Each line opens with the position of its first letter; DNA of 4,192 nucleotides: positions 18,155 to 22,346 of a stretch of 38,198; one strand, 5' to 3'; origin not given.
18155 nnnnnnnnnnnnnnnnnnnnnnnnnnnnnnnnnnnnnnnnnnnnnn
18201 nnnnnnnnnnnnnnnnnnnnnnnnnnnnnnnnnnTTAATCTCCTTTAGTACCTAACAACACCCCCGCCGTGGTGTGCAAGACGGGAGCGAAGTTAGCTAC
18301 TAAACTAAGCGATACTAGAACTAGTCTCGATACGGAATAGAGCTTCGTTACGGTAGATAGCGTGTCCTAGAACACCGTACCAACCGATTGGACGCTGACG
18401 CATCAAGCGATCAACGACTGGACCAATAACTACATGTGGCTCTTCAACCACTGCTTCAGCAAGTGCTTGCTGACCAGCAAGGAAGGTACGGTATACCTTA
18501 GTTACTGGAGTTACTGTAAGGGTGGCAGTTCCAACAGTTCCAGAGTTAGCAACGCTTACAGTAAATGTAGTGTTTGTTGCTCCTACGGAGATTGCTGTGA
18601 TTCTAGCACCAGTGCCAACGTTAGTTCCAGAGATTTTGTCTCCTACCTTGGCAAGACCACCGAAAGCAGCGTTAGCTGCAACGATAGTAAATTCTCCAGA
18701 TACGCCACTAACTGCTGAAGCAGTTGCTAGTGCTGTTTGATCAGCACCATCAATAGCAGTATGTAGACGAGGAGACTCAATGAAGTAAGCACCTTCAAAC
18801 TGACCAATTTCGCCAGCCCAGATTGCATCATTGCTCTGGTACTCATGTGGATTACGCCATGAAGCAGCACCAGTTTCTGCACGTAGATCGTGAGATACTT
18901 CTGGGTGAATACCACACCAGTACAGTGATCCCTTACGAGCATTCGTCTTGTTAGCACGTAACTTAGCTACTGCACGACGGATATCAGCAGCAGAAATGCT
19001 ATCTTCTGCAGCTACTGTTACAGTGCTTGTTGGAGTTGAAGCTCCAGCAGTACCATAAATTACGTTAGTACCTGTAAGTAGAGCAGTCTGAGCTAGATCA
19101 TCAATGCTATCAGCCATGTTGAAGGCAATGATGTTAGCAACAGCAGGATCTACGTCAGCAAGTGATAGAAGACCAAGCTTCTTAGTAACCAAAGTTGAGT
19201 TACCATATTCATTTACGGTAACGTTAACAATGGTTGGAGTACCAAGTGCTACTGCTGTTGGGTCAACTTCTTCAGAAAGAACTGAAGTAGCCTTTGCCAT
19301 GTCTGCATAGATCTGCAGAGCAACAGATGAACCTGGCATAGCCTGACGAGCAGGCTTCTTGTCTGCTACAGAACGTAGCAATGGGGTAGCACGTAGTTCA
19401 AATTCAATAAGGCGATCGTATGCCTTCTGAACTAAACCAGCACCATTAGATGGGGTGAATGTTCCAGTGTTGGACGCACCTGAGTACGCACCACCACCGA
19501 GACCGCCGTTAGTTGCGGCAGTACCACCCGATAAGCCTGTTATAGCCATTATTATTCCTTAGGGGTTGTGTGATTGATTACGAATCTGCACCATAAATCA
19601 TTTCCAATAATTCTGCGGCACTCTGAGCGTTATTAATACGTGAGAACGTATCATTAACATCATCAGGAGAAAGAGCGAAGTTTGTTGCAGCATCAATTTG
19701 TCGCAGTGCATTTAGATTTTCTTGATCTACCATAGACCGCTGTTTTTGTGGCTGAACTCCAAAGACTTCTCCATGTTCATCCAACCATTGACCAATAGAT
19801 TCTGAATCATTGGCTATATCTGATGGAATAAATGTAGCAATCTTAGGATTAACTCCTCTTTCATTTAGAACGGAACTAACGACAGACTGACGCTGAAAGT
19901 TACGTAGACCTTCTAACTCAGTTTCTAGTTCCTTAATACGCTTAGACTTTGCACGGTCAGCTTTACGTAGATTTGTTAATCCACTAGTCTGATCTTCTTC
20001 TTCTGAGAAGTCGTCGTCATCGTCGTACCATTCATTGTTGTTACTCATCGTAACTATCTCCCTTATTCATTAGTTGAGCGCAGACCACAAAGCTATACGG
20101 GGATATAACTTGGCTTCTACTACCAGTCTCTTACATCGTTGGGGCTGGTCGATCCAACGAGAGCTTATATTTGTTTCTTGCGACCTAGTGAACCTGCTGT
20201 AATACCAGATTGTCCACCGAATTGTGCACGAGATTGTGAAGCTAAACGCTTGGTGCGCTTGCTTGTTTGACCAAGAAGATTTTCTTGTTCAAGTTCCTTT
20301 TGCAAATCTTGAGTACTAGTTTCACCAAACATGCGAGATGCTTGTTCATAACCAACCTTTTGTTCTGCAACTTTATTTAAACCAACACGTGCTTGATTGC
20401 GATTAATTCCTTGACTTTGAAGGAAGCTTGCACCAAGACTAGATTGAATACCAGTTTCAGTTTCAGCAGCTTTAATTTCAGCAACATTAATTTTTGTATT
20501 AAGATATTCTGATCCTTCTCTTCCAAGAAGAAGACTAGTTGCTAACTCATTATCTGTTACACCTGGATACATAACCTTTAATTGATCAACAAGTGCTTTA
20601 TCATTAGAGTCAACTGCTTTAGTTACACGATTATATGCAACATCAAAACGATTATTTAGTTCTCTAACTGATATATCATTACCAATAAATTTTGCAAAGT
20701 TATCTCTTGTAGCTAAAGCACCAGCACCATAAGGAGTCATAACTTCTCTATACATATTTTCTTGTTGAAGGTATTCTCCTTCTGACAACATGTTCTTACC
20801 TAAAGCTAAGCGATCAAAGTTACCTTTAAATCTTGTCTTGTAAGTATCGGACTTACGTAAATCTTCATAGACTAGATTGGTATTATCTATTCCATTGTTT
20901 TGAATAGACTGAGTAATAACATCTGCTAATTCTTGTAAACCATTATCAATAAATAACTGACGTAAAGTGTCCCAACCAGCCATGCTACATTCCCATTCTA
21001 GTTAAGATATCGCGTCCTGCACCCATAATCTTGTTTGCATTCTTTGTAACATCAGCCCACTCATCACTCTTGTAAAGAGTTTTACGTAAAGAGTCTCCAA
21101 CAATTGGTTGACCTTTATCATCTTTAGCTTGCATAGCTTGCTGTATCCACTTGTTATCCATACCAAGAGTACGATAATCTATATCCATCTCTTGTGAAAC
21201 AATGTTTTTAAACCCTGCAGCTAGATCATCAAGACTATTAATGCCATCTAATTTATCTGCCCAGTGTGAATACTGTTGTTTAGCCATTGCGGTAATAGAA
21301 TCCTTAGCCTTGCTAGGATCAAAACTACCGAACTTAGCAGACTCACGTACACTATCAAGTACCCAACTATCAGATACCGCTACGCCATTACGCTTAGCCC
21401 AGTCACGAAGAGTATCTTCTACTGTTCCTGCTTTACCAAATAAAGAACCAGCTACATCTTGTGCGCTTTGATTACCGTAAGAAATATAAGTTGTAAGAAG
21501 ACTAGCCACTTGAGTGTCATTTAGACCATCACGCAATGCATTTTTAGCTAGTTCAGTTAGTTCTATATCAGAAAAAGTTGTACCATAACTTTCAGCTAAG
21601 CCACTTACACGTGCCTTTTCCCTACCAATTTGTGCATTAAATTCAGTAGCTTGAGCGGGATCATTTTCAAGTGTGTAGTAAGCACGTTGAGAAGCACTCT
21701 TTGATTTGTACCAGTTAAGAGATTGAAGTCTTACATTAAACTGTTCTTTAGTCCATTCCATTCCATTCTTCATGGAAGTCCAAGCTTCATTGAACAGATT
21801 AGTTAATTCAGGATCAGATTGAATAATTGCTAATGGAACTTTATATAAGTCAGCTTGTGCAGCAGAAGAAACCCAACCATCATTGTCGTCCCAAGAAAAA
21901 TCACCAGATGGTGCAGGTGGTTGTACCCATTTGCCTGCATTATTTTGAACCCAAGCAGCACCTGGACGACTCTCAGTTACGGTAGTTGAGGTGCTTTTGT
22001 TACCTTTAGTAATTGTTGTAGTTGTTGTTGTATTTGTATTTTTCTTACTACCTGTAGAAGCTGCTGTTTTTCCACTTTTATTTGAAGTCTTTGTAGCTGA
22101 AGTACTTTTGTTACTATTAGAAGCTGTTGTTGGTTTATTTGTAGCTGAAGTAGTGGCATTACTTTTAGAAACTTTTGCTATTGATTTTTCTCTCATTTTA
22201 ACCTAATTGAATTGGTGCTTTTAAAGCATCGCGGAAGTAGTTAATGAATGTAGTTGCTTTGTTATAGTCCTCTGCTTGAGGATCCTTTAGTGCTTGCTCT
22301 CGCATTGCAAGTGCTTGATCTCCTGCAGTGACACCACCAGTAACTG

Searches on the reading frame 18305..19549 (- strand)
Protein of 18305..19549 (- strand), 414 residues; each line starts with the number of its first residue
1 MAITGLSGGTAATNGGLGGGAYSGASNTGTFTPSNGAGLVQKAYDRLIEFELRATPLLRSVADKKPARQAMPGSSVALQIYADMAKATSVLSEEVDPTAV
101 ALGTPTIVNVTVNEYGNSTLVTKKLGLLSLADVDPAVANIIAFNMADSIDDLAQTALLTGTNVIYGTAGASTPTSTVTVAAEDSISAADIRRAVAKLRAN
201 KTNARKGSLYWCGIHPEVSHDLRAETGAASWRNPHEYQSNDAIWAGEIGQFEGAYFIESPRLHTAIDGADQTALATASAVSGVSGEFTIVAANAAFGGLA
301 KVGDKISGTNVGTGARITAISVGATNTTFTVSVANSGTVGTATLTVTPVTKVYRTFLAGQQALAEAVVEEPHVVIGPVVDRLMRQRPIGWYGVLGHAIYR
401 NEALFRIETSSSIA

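Call 5: search_protein_families(library=phrogs, proteins=[window:18305-19549:-], max_evalue=0.01)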
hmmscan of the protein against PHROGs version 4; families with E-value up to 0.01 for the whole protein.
window:18305-19549:- (414 aa): 3 families
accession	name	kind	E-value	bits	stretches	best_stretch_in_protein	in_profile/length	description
phrog_1357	-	head and packaging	7.5e-76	256.4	1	27-413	20-348/356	major head protein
phrog_3437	-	head and packaging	9.3e-09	35.9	1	96-267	63-229/294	major head protein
phrog_334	-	head and packaging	0.0082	16.2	0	175-367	179-323/381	major head protein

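Call 18: search_dna_similar(query=window:18305-19549:-, collection=phages, mode=protein, max_rows=25)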
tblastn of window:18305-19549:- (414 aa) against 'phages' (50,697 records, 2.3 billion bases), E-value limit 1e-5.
Records with a match: 57; places in all: 57; records where one place covers at least 80% of the query: 5.
Best place of each record, by identity: 60-80% 2; <60% 55.
By first word of the organism name: Streptomyces 29; Bacillus 15; Bacteriophage 10; Caudovirales 2; Bacteroides 1.
By host as written in the record: - 12; Streptomyces griseus ATCC 10137 10; Streptomyces scabiei RL-34 7; Bacillus megaterium 6; Bacillus megaterium Km 5; Streptomyces lividans JI 1326 4; Streptomyces viridochromogenes DSM40736 4; Streptomyces lividans HXY6 2; and 5 more.
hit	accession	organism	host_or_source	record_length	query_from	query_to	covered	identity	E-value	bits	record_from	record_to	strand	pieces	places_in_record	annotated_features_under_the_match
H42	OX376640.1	Caudovirales sp. ct2KA10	-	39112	36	414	92%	66.0%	7e-148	469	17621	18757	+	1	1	record has no annotation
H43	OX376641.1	Caudovirales sp. ct2KA10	-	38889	36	414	92%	65.7%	3e-147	467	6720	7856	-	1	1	record has no annotation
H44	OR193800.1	Streptomyces phage Kumquat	Streptomyces lividans JI 1326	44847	28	413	76%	54.1%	5e-68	328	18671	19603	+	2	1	36: major capsid protein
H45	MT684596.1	Streptomyces phage Zeigle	Streptomyces viridochromogenes DSM40736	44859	28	413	76%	54.1%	5e-68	328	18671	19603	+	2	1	36: major capsid protein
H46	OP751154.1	Streptomyces phage Stella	Streptomyces viridochromogenes DSM40736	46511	28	414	73%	55.4%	1e-69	333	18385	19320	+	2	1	37: major capsid protein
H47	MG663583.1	Streptomyces phage Percastrophe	Streptomyces griseus ATCC 10137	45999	37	413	77%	52.2%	5e-68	330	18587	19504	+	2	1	major capsid protein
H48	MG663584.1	Streptomyces phage Romero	Streptomyces griseus ATCC 10137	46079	37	413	77%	52.2%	5e-68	330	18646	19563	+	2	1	major capsid protein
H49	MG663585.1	Streptomyces phage ToriToki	Streptomyces griseus ATCC 10137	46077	37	413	77%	52.2%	5e-68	330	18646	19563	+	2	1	major capsid protein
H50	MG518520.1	Streptomyces phage Immanuel3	Streptomyces griseus ATCC 10137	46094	37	413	77%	52.2%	5e-68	330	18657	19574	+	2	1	major capsid protein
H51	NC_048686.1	Streptomyces phage Immanuel3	Streptomyces griseus ATCC 10137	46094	37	413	77%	52.2%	5e-68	330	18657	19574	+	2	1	major head protein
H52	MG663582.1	Streptomyces phage HaugeAnator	Streptomyces griseus ATCC 10137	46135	37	413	77%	52.2%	5e-68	330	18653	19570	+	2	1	major capsid protein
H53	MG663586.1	Streptomyces phage ZooBear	Streptomyces griseus ATCC 10137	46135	37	413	77%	52.2%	5e-68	330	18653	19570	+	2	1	major capsid protein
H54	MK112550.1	Streptomyces phage Olicious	Streptomyces griseus ATCC 10137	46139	37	413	77%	52.2%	5e-68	330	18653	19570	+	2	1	37: major capsid protein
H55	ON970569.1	Streptomyces phage JPandJE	Streptomyces griseus ATCC 10137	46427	37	413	77%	52.2%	5e-68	330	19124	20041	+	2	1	38: major capsid protein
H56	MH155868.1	Streptomyces phage FlowerPower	Streptomyces scabiei RL-34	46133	28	414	73%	54.5%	5e-68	328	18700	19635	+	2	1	36: major capsid protein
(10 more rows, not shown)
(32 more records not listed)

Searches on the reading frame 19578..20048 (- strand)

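Call 9: search_protein_families(library=phrogs, proteins=[window:19578-20048:-], max_evalue=0.01)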
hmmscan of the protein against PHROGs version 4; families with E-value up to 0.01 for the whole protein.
window:19578-20048:- (156 aa): 2 families
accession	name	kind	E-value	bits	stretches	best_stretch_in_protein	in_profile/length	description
phrog_7813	-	unknown function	1.6e-34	120.4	1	4-154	3-149/151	-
phrog_3760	-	head and packaging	0.0045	17.9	1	23-83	84-141/209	head scaffolding protein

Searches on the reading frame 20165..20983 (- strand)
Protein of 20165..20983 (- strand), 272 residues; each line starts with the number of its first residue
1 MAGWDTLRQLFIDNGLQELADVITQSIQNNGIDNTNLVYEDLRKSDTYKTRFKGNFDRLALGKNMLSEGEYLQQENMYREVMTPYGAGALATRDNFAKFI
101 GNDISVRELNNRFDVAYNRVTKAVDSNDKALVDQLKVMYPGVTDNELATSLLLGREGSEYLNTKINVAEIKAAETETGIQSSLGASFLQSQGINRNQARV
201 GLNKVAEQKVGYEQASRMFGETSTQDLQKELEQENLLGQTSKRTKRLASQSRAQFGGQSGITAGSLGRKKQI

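Call 5: search_protein_families(library=phrogs, proteins=[window:20165-20983:-], max_evalue=0.01)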
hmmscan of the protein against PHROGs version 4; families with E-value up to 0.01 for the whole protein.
window:20165-20983:- (272 aa): 1 family
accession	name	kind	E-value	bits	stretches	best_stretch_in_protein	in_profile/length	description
phrog_8424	-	unknown function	3.3e-50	172.8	1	5-271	127-390/392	-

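Call 12: search_protein_families(library=pfam, proteins=[window:20165-20983:-], max_evalue=0.01)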
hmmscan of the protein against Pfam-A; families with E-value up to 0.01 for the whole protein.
window:20165-20983:- (272 aa): 0 families

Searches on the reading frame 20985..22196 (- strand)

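Call 5: search_protein_families(library=phrogs, proteins=[window:20985-22196:-], max_evalue=0.01)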
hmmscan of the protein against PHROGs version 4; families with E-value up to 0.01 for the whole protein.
window:20985-22196:- (403 aa): 2 families
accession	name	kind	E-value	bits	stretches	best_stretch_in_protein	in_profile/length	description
phrog_6654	-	unknown function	9.4e-25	88.7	1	27-403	47-425/428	-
phrog_34303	-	unknown function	4.3e-07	30.7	1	150-368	80-294/332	-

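Call 12: search_protein_families(library=pfam, proteins=[window:20985-22196:-], max_evalue=0.01)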
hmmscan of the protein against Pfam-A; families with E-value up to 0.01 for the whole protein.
window:20985-22196:- (403 aa): 0 families
